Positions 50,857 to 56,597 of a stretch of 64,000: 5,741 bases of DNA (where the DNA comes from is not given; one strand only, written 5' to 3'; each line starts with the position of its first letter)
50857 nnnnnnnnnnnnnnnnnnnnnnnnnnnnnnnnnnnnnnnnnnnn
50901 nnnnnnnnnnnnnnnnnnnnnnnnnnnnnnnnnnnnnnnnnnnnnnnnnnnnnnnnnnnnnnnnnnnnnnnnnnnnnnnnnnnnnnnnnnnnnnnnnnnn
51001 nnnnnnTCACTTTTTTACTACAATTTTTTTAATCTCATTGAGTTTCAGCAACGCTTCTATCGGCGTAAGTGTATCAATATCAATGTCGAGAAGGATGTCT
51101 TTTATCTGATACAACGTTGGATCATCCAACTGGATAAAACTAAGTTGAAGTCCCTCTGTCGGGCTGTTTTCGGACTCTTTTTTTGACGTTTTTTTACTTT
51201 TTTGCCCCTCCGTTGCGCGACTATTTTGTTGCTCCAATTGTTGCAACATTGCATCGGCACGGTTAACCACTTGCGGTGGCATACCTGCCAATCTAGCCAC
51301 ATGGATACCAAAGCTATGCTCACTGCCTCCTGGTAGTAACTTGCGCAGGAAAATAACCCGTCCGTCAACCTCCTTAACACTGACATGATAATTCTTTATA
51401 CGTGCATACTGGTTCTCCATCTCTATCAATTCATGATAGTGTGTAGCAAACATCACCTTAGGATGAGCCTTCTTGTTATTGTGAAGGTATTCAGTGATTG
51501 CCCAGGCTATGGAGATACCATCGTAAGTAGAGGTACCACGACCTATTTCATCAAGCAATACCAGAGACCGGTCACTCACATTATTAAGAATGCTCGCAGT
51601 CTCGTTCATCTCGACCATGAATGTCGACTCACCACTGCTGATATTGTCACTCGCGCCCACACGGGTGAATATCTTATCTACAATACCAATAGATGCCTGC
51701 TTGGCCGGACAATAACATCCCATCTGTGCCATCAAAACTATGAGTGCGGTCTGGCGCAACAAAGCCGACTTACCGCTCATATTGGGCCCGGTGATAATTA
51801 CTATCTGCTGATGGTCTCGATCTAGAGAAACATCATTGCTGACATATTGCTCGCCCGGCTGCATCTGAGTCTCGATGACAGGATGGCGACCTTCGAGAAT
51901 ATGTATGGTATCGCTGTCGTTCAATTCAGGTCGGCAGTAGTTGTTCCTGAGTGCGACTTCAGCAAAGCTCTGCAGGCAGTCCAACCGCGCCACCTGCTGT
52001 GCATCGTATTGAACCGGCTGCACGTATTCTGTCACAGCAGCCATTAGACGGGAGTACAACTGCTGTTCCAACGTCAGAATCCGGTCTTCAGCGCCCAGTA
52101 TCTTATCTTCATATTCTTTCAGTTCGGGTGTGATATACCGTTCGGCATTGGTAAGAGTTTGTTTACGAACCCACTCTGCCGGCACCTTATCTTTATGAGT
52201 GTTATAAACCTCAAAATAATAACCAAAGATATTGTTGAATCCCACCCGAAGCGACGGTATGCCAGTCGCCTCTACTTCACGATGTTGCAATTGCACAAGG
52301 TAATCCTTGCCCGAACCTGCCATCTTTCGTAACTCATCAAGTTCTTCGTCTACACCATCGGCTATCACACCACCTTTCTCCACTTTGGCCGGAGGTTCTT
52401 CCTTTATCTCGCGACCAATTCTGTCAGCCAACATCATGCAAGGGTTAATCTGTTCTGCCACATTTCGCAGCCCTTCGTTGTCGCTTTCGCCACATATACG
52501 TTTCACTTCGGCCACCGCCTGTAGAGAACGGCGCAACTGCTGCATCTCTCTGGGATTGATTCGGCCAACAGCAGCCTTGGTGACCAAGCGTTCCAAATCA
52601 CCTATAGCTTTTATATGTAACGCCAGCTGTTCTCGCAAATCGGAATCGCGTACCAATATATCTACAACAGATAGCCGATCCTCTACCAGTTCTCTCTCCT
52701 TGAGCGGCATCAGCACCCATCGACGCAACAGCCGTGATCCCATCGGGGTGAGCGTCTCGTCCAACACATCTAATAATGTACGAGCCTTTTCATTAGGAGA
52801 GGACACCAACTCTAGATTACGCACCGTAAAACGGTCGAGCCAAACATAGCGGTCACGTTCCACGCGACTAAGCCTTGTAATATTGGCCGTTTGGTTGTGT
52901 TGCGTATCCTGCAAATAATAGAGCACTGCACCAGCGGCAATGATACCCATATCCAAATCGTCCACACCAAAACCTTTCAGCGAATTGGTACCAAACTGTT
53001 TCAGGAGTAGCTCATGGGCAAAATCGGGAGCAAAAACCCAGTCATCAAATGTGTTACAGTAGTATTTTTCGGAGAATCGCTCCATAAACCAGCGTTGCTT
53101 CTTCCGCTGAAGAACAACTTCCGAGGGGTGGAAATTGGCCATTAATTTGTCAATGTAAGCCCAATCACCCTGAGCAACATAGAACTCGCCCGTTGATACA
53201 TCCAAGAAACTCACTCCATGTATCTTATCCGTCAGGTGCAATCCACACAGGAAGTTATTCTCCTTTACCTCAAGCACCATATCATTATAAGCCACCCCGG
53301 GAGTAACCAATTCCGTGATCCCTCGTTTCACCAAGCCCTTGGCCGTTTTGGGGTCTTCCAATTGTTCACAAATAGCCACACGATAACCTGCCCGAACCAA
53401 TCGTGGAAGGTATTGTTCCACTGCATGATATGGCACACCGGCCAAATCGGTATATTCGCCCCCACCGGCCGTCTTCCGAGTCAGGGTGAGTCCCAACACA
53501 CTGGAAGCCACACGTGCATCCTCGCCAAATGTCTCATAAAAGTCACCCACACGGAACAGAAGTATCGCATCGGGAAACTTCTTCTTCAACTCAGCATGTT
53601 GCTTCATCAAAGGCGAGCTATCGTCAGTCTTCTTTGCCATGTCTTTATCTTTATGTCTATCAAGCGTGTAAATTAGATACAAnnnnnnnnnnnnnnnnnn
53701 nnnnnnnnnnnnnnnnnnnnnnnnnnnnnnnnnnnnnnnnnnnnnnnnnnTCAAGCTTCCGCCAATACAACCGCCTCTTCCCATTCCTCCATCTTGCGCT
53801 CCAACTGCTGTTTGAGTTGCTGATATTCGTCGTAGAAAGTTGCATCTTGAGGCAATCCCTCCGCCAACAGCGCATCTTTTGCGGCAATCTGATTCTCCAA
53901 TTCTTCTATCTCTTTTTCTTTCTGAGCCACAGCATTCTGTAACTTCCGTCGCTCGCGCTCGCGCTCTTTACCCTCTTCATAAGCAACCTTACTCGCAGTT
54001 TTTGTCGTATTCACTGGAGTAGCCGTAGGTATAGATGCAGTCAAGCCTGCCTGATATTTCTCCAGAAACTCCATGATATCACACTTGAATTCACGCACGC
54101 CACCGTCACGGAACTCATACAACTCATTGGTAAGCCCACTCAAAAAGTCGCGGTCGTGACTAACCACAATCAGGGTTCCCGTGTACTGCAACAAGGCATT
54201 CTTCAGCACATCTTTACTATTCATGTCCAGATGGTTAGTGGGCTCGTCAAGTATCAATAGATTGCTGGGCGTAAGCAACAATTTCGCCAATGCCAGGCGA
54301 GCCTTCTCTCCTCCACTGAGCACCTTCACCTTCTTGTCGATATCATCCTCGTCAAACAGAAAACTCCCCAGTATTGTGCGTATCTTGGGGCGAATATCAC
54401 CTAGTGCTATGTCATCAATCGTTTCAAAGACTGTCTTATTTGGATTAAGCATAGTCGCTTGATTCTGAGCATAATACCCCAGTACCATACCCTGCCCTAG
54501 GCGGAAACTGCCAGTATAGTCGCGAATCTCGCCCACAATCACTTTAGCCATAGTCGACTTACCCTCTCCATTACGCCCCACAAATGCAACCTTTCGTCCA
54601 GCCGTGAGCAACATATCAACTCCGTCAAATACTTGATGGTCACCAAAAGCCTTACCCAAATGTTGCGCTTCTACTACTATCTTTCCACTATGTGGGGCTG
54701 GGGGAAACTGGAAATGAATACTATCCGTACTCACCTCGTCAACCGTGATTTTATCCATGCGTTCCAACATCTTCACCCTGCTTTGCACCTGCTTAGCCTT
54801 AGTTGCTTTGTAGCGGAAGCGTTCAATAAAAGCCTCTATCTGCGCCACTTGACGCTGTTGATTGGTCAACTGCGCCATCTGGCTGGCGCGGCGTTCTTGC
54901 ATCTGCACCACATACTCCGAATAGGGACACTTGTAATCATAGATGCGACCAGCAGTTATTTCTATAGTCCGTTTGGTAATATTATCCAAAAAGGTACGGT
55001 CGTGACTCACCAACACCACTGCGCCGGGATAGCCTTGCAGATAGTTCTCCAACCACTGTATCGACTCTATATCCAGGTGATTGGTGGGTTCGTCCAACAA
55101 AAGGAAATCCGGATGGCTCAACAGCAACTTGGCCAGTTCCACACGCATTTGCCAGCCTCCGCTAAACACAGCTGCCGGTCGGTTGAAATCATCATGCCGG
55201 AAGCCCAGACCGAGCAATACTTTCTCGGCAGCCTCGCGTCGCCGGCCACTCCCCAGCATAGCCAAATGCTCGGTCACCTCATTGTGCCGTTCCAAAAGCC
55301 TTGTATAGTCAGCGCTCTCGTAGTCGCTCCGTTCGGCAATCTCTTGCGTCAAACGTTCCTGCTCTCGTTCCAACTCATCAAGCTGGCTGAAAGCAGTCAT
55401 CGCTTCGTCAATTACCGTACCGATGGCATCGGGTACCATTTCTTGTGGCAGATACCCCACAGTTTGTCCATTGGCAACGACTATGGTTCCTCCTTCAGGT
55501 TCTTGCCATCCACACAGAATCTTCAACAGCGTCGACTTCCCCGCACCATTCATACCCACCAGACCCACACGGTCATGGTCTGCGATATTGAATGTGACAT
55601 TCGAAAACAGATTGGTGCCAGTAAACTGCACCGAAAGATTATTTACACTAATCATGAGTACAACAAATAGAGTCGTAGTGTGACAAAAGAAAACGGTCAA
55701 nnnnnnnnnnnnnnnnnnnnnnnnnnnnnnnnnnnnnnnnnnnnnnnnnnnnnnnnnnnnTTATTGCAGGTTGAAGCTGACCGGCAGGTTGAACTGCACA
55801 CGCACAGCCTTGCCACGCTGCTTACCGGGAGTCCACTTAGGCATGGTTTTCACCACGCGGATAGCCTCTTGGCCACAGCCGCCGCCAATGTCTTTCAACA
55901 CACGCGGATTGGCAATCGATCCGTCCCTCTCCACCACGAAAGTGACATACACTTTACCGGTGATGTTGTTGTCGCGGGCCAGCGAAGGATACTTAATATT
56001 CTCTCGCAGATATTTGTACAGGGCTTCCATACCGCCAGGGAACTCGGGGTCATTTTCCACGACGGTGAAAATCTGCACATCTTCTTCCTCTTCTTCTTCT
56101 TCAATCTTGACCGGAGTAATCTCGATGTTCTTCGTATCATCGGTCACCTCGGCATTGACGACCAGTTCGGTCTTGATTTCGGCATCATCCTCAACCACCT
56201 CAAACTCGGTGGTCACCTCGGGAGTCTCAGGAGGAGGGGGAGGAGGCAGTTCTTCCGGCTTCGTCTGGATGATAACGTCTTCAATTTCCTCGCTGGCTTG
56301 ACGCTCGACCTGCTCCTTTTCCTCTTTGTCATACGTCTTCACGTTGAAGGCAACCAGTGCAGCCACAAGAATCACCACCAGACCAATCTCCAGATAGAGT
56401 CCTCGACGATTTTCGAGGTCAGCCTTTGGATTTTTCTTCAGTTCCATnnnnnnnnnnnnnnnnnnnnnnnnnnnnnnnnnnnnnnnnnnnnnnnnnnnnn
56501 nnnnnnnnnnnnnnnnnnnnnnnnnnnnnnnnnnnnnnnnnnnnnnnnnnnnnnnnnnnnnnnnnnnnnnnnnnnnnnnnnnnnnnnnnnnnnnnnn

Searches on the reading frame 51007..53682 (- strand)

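Call 95: search_protein_families(library=pfam, proteins=[window:51007-53682:-], max_evalue=0.00001)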
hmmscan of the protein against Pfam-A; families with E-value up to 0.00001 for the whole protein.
window:51007-53682:- (891 aa): 5 families
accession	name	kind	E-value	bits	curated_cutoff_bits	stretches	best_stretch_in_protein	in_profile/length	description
PF00488.27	MutS_V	-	1.7e-82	276.4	30.2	1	628-817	1-188/188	MutS domain V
PF05192.23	MutS_III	-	1.2e-45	156.7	34.1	1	286-574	2-194/194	MutS domain III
PF01624.25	MutS_I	-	1.6e-38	131.8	20.6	1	24-133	2-111/113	MutS domain I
PF05190.23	MutS_IV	-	9.4e-27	93.6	22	1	443-534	1-92/92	MutS family domain IV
PF05188.22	MutS_II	-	2.2e-18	67.4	25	1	144-268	2-132/133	MutS domain II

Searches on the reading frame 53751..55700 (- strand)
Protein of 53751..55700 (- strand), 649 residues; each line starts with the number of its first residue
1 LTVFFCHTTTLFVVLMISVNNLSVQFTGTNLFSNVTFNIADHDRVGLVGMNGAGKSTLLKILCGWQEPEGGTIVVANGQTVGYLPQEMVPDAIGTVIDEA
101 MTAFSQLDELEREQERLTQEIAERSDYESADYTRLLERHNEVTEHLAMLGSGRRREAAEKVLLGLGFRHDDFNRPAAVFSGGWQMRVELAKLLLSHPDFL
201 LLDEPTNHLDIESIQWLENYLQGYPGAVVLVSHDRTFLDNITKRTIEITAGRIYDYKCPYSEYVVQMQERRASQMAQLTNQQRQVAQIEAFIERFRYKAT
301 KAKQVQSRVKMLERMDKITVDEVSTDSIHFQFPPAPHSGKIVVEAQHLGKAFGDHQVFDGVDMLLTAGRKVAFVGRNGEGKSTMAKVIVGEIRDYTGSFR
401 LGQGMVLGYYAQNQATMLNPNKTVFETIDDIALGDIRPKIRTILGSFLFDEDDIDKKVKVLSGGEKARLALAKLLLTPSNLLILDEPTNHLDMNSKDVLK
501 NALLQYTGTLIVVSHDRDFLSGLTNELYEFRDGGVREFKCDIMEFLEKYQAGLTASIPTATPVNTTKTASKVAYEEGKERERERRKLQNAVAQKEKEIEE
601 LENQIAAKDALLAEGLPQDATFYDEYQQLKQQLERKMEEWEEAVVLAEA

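Call 95: search_protein_families(library=pfam, proteins=[window:53751-55700:-], max_evalue=0.00001)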
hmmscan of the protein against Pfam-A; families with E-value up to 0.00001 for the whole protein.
window:53751-55700:- (649 aa): 7 families
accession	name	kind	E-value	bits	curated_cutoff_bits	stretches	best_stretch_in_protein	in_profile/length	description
PF00005.33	ABC_tran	-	1.9e-48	165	25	2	33-207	2-137/137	ABC transporter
PF12848.13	ABC_tran_Xtn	-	3.8e-25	88.2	25.9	1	246-330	1-85/85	ABC transporter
PF13304.12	AAA_21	-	2.4e-09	38.1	27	0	46-62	3-19/304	AAA domain, putative AbiEii toxin, Type IV TA system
PF02463.25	SMC_N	-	1.2e-07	31.8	40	0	300-523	135-205/220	RecF/RecN/SMC N terminal domain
PF13555.12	AAA_29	-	9.2e-07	29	27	0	31-59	11-39/61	P-loop containing region of AAA domain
PF16326.10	ABC_tran_CTD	-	5e-06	27.1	32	0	584-642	3-66/69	ABC transporter C-terminal domain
PF00350.29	Dynamin_N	-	5.5e-06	27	27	0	45-131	1-89/168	Dynamin family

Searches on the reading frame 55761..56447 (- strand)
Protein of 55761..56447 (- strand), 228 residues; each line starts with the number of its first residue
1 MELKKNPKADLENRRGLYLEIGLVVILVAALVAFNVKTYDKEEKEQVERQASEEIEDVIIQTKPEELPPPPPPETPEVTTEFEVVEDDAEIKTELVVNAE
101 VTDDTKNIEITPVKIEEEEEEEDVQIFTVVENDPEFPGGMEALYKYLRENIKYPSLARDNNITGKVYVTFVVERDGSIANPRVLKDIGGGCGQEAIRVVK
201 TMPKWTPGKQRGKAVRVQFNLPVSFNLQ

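Call 95: search_protein_families(library=pfam, proteins=[window:55761-56447:-], max_evalue=0.00001)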
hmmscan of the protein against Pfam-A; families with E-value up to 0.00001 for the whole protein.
window:55761-56447:- (228 aa): 1 family
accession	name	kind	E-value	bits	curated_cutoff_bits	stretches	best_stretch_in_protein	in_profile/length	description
PF03544.19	TonB_C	-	5.1e-18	65.7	24.6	1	150-227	2-79/79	Gram-negative bacterial TonB protein C-terminal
